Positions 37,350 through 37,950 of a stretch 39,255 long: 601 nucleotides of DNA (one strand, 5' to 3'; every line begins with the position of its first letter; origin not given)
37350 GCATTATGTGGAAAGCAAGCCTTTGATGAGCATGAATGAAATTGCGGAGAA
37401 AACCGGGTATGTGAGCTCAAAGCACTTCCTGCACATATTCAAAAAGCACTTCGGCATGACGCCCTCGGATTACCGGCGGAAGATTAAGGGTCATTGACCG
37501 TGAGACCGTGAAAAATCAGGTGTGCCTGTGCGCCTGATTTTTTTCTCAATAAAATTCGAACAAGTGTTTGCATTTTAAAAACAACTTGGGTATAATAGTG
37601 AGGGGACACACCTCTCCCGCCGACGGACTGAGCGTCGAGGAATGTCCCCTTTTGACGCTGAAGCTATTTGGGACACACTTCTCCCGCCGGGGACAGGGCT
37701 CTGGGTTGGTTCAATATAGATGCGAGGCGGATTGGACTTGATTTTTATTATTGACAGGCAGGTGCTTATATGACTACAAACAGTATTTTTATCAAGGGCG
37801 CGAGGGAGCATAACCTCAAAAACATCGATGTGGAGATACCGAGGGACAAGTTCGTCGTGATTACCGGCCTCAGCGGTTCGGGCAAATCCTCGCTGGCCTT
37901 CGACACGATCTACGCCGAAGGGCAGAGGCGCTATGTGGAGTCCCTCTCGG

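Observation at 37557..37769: uvrA carries a homologous promoter and leader module, with the same ends and 3' tail but a different stem interior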

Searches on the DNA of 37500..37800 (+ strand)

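Call 12: search_rna_families(source=window, start=37500, end=37800, threshold=evalue, max_evalue=10)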
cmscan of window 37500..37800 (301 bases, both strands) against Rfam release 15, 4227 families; matches with E-value up to 10: 1.
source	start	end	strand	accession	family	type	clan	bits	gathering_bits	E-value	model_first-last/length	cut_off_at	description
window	37510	37580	-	RF00573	SNORD67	Gene; snRNA; snoRNA; CD-box;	-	14.3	35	1.9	1-111/111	no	Small nucleolar RNA SNORD67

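Call 55: build_rna_model(alignment_id=A2, structure=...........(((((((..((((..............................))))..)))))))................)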
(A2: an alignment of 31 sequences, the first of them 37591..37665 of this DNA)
Model R1 built from alignment A2 (31 sequences, 83 columns); structure: as given.
model positions 71; base pairs 11; branch points 0; effective number of sequences 5.26; information 0.793 bits per position. Calibrated on 0.2 Mb of random sequence (short: E-values are rough).
structure used (alignment columns):
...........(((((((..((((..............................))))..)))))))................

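Call 56: search_with_rna_model(model_id=R1, source=window, filters=off, max_evalue=10)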
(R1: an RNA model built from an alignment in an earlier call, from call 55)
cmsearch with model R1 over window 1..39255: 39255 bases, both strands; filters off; matches with E-value up to 10: 16.
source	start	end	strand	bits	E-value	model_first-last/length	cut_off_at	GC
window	37591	37665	+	72.4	1.3e-22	1-71/71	no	0.56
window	23168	23234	+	71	3.9e-22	1-71/71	no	0.49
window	23238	23291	+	39.1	4.8e-11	12-69/71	no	0.57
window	37601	37649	-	18.8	0.00054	12-56/71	no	0.67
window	23178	23218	-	16.4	0.0038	12-56/71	no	0.59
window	12119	12154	+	8.6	1.9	1-71/71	no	0.44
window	11913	11959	-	8.3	2.4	1-71/71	no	0.49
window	22138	22186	+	7.9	3.3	1-71/71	no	0.49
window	29686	29710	-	7.8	3.5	1-71/71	no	0.28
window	25313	25371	+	7.6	4.4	1-71/71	no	0.51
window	25189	25215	+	7.6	4.4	1-71/71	no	0.44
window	35856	35886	+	7.3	5.5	1-71/71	no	0.32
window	23239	23276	-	7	7.1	13-54/71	no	0.58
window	12882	12904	-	6.9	7.5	1-71/71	no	0.3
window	12145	12172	-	6.7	8.7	1-71/71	no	0.21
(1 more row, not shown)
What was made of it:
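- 37602..37649 (+): Module 1 hairpin. The outer stem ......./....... is followed by a C.A/A.A internal loop, then helix CCTC/GAGG, then the apical CGACG/CGTCG. CM hit of 72.4 bits (call 56).
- Checked: The next hit scores 8.6 bits with E = 1.9 (call 56).
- Both uvr genes, and nothing else in the 39-kb window, carry it (call 56).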

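Call 57: search_with_rna_model(model_id=R1, sources=[L001, L002, L003, L004, L005, L006, L007, L008, L009, L010, L011, L012, L013, L014, L015, L016, L017, L018, L019, L020, L021, L022, L023, L024, L025, L026, L027, L028, L029, L030, L031, L032, L033, L034, L035, L036, L037, L038, L039, L040, L041, L042, L043, L044, L045, L046, L047, L048, L049, L050, L051, L052, L053, L054, L055, L056, L057, L058, L059, L060, L061, L063, L146, L147, L148, L150], max_evalue=0.001)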
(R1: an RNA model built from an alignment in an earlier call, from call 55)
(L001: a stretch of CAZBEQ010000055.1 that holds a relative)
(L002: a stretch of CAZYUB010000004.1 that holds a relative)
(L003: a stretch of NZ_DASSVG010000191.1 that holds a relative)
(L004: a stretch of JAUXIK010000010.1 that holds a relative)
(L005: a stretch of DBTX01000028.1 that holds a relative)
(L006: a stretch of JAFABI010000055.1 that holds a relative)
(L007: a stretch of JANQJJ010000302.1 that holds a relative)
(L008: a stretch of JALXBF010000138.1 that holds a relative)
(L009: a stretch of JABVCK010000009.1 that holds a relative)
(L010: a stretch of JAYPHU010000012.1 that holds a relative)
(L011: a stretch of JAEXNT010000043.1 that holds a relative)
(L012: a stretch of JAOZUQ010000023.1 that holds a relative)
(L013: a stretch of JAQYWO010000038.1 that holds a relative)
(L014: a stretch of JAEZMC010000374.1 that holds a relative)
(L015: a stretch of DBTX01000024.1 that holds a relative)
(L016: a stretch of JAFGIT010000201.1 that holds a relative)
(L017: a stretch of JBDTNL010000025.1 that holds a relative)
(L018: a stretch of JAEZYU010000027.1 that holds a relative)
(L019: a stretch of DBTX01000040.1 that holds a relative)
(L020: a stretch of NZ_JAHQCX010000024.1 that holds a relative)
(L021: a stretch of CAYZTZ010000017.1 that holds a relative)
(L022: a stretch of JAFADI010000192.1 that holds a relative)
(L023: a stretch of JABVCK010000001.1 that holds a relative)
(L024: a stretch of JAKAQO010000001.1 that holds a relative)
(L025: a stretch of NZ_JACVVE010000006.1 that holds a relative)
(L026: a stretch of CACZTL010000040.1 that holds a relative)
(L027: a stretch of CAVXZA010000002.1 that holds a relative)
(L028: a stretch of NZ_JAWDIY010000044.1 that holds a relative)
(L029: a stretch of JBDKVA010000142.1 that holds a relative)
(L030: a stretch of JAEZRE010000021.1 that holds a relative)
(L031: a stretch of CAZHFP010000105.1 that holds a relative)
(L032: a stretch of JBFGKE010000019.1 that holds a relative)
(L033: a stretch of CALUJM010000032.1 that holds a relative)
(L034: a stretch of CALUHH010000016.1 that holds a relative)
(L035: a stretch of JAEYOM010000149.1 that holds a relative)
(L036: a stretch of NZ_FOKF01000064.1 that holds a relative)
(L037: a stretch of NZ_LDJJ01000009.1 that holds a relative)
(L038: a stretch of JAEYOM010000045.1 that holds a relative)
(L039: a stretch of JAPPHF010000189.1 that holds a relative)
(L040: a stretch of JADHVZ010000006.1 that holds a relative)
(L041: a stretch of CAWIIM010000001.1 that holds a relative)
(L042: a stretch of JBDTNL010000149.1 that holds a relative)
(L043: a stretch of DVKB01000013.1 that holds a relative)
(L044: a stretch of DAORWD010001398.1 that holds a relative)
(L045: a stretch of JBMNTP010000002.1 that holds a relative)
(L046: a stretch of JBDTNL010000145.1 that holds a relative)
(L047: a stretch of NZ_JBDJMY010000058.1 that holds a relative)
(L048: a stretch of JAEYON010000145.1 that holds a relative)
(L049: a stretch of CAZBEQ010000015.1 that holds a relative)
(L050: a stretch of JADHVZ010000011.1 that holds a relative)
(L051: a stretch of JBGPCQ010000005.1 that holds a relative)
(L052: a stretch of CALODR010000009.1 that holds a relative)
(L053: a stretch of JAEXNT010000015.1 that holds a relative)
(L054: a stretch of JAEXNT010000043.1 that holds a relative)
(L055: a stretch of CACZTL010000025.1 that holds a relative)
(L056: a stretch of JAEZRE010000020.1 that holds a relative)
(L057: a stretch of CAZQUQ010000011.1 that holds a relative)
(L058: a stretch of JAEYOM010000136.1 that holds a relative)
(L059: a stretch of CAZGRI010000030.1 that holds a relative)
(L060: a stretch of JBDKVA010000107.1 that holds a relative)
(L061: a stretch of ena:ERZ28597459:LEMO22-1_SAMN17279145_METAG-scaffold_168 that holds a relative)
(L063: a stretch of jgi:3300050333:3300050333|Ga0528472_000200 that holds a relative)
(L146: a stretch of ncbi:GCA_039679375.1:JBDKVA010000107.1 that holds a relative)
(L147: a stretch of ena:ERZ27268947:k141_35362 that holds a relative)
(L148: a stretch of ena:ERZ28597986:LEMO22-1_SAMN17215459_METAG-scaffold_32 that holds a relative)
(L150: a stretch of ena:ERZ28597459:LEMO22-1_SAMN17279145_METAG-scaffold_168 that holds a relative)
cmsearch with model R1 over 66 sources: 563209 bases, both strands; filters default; matches with E-value up to 0.001: 76.
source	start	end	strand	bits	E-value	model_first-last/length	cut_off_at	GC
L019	3721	3797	+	83.4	2.8e-25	1-71/71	no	0.48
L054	6255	6331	-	81.4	1.3e-24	1-71/71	no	0.52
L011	1752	1817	-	81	1.8e-24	1-71/71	no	0.41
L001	4327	4404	+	80.6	2.6e-24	1-71/71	no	0.51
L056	4525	4601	+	80.2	3.4e-24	1-71/71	no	0.53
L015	5533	5610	-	80.2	3.6e-24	1-71/71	no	0.47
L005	6398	6475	-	79.9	4.5e-24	1-71/71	no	0.5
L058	2887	2961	+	79.6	5.7e-24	1-71/71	no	0.49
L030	308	373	+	78.8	1.1e-23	1-71/71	no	0.44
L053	545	610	-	78.5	1.3e-23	1-71/71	no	0.52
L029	5107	5184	+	78.1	1.9e-23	1-71/71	no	0.51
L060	6968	7042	+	77.5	3.2e-23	1-71/71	no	0.48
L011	3258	3323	+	77.4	3.3e-23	1-71/71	no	0.41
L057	6292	6368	+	76.6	6.2e-23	1-71/71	no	0.44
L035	4215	4280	-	75.8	1.2e-22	1-71/71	no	0.45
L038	1725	1790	-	73.7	6.3e-22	1-71/71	no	0.45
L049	2972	3049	-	72.3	2e-21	1-71/71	no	0.54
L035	2373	2438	+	71.5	3.7e-21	1-71/71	no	0.55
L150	11739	11813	+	71.3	4.5e-21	1-71/71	no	0.57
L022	5936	6016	-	71.2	4.7e-21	1-71/71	no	0.4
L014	4129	4206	-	70.9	6.1e-21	1-71/71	no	0.56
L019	2971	3048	+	70.5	8.2e-21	1-71/71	no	0.51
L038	2969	3034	-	70.1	1.1e-20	1-71/71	no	0.45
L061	9780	9846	+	67.3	1.1e-19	1-71/71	no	0.52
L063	9843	9909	+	65.8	3.5e-19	1-71/71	no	0.49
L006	379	458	-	62.3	6.1e-18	1-71/71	no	0.57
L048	874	940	-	61.9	7.8e-18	1-71/71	no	0.46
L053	441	531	-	60.8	2e-17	1-71/71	no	0.52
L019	3800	3865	+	57.4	3e-16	11-71/71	no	0.52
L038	1617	1710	-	56.5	5.9e-16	1-71/71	no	0.43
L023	1687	1759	-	53.8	5.3e-15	1-71/71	no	0.48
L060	7045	7109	+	52.1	2.1e-14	11-71/71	no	0.51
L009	2978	3056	+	52.1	2.1e-14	1-71/71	no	0.41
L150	11817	11880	+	49.3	2e-13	12-71/71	no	0.62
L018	4182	4257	+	48.7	3.1e-13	1-71/71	no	0.42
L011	1694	1749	-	48.4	4.1e-13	11-71/71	no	0.45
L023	5984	6039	+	47.1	1.2e-12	1-71/71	no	0.43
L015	5395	5461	-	44.6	8.6e-12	12-71/71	no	0.54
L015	5464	5530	-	44.1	1.2e-11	12-71/71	no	0.51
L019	3869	3924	+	42.5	4.6e-11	12-61/71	no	0.52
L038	2911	2967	-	41.7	8.4e-11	10-71/71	no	0.49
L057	6384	6455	+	41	1.5e-10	1-71/71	no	0.44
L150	11884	11939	+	39.1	6.6e-10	12-63/71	no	0.64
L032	4878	4935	+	35.4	1.3e-08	12-63/71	no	0.57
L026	5750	5822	+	34.3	3.2e-08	1-71/71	no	0.48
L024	7816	7882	+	33.5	6.1e-08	1-71/71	no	0.49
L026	5745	5817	-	32.1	1.8e-07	1-71/71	no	0.48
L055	7078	7130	+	32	1.9e-07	12-62/71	no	0.53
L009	3306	3374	-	31.4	3.3e-07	1-71/71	no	0.55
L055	7062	7134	-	29.9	1.1e-06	1-71/71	no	0.49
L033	1406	1485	-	29.2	1.9e-06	1-71/71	no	0.46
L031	3195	3273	-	29.1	2.1e-06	1-71/71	no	0.47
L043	7552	7616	+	28.9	2.5e-06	1-71/71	no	0.48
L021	4847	4922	+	28.2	4e-06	1-71/71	no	0.57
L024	7823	7865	-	28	5.1e-06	12-59/71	no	0.51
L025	6816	6909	+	27.4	8e-06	1-71/71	no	0.44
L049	2920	2965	-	27.1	1e-05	1-71/71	no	0.52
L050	423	463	-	27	1.1e-05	12-62/71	no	0.51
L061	9924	9964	+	26.9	1.2e-05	1-71/71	no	0.59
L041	141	213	-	26.9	1.2e-05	1-71/71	no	0.47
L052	2143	2199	+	25.7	3.2e-05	1-71/71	no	0.35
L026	4950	5002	+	25.6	3.4e-05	12-62/71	no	0.57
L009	2997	3053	-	25.6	3.5e-05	1-71/71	no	0.39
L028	2541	2643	-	25.3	4.2e-05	1-71/71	no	0.46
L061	9865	9905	+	25.2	4.8e-05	1-71/71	no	0.56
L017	6624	6688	-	24.9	5.9e-05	1-71/71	no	0.46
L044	663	706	-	24.5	8.1e-05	12-62/71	no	0.43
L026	4942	4995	-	23.4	0.00019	12-62/71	no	0.56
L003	2871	2906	+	23.3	0.00022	12-62/71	no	0.58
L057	6301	6352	-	23.2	0.00024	12-57/71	no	0.52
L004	3262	3323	-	22.9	0.0003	12-63/71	no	0.61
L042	1324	1383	+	22.5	0.00039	1-71/71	no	0.45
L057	6394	6444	-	22.5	0.00041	12-56/71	no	0.47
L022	5952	6007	+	22.4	0.00042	12-57/71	no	0.41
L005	5829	5945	-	21.7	0.00074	1-71/71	no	0.44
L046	20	67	+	21.6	0.0008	12-65/71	no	0.48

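Call 58: search_with_rna_model(model_id=R1, sources=[L066, L067, L068, L069, L070, L071, L072, L073, L074, L075, L076, L077, L078, L079, L080, L081, L082, L083, L084, L085, L086, L087, L088, L089, L090, L091, L092, L093, L094, L095, L096, L097, L098, L099, L100, L101, L102, L103, L104, L105, L106, L107, L108, L109, L110, L111, L112, L113, L114, L115, L116, L117, L118, L119, L120, L121, L122, L123, L124, L125, L126, L127, L128, L129, L130, L131, L132, L133, L134, L135, L136, L137, L138, L139, L140, L141, L142, L143, L144, L145], max_evalue=0.01)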
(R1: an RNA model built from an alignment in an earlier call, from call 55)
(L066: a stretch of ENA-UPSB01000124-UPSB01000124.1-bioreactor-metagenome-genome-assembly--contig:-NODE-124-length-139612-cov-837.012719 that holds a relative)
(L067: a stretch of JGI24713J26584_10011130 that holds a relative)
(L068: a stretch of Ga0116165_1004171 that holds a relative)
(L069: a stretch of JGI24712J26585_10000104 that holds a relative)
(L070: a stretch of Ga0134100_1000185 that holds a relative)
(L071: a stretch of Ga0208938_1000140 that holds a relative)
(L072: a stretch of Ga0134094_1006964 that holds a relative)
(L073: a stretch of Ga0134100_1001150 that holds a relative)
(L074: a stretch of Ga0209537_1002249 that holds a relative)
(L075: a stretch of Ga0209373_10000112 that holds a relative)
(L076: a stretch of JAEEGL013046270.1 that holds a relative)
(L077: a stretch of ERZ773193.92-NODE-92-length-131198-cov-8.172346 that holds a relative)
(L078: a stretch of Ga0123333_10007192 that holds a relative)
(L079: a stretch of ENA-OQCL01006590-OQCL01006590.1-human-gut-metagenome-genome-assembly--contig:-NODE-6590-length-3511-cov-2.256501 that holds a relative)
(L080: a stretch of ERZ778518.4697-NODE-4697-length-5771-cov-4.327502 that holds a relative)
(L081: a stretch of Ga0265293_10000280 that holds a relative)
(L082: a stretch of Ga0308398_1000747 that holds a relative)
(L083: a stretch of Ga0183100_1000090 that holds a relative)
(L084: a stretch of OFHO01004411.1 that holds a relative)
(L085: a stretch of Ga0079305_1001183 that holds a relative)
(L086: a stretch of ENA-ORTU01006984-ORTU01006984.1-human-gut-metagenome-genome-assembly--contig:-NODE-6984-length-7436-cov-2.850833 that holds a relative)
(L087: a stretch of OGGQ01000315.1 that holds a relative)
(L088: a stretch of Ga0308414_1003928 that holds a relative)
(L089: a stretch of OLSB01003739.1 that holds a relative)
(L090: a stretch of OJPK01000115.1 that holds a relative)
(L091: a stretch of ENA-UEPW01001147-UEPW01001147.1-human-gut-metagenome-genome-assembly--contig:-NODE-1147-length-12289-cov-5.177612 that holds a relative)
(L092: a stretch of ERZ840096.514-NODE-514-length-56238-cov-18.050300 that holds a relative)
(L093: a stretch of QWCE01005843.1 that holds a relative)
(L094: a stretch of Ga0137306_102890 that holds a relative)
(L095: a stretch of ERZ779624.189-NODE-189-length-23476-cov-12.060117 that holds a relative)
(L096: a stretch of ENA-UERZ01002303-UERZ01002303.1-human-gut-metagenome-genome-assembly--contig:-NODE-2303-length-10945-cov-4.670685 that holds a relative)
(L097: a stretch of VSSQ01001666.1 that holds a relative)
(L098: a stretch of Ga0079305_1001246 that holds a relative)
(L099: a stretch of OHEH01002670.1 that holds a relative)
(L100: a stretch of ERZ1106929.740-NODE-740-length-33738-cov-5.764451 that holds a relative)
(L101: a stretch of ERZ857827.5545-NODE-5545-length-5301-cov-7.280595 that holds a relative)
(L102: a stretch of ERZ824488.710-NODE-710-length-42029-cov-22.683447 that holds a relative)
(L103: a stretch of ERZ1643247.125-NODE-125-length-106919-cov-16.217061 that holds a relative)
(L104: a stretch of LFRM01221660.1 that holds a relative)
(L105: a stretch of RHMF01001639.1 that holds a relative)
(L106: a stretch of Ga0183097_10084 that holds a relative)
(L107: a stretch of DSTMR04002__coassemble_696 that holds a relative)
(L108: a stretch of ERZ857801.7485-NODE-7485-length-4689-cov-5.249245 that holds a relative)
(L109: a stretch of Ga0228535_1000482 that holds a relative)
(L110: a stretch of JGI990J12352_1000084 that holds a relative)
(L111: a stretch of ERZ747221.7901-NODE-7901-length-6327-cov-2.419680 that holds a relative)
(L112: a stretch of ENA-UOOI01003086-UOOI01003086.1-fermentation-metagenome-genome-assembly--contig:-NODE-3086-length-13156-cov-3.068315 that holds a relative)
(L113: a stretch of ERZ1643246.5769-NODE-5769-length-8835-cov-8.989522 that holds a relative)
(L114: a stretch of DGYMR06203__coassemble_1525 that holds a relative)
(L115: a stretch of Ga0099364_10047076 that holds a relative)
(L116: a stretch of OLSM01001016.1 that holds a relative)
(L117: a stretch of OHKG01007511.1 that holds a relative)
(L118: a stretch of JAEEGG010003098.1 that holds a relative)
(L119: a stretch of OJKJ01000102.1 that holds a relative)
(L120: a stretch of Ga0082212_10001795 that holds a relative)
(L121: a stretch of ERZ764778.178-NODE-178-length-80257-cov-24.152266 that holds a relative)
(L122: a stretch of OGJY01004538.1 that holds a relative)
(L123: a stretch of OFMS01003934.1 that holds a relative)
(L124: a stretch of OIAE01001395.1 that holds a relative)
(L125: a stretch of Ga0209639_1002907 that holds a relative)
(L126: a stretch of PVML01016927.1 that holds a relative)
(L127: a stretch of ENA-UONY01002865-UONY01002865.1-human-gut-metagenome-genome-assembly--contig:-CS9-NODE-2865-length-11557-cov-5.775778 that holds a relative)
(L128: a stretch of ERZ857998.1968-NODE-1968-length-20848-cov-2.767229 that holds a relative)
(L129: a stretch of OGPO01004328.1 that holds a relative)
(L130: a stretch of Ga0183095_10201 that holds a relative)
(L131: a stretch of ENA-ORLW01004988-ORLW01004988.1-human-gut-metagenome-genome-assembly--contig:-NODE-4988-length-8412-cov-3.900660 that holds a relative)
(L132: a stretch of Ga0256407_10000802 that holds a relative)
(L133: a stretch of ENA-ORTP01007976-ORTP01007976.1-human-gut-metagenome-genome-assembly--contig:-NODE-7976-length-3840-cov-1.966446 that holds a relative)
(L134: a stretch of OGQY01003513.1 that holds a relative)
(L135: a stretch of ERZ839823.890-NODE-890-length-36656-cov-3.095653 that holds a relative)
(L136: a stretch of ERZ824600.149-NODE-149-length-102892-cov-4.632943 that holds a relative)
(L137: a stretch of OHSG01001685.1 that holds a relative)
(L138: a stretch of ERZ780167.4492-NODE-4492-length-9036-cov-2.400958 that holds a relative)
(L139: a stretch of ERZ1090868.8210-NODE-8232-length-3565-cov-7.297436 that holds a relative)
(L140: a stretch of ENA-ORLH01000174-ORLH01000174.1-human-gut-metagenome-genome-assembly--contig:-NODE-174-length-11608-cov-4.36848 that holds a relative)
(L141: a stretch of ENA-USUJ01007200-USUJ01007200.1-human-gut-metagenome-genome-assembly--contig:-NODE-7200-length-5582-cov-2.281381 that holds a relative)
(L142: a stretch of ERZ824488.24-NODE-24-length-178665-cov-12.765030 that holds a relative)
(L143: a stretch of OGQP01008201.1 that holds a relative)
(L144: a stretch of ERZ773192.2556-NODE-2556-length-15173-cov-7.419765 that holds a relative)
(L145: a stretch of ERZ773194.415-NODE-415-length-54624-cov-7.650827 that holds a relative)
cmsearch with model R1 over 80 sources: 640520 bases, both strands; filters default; matches with E-value up to 0.01: 0.
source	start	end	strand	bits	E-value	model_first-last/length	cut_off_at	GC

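Call 74: search_with_rna_model(model_id=R1, sources=[L153, L154, L155, L149, L064, L065, L062, L151], max_evalue=0.01)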
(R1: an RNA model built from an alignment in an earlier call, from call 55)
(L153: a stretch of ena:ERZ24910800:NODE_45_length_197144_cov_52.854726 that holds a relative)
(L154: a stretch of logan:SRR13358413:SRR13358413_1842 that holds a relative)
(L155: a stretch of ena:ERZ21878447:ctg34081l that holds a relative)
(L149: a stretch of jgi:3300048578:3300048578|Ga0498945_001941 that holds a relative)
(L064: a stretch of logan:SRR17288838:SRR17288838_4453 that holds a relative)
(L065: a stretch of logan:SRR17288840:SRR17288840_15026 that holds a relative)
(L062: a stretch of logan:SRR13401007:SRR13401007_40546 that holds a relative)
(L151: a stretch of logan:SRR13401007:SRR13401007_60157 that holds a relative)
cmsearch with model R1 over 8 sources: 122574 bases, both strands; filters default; matches with E-value up to 0.01: 6.
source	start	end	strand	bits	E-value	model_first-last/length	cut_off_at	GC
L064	9843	9909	+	65.8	7.7e-20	1-71/71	no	0.49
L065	3483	3549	+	65.8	7.7e-20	1-71/71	no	0.49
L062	1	28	+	32.1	4e-08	44-71/71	5'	0.57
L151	9430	9466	+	19.5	0.00096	1-41/71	3'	0.57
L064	9853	9893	-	19.1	0.0013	12-56/71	no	0.51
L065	3493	3533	-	19.1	0.0013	12-56/71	no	0.51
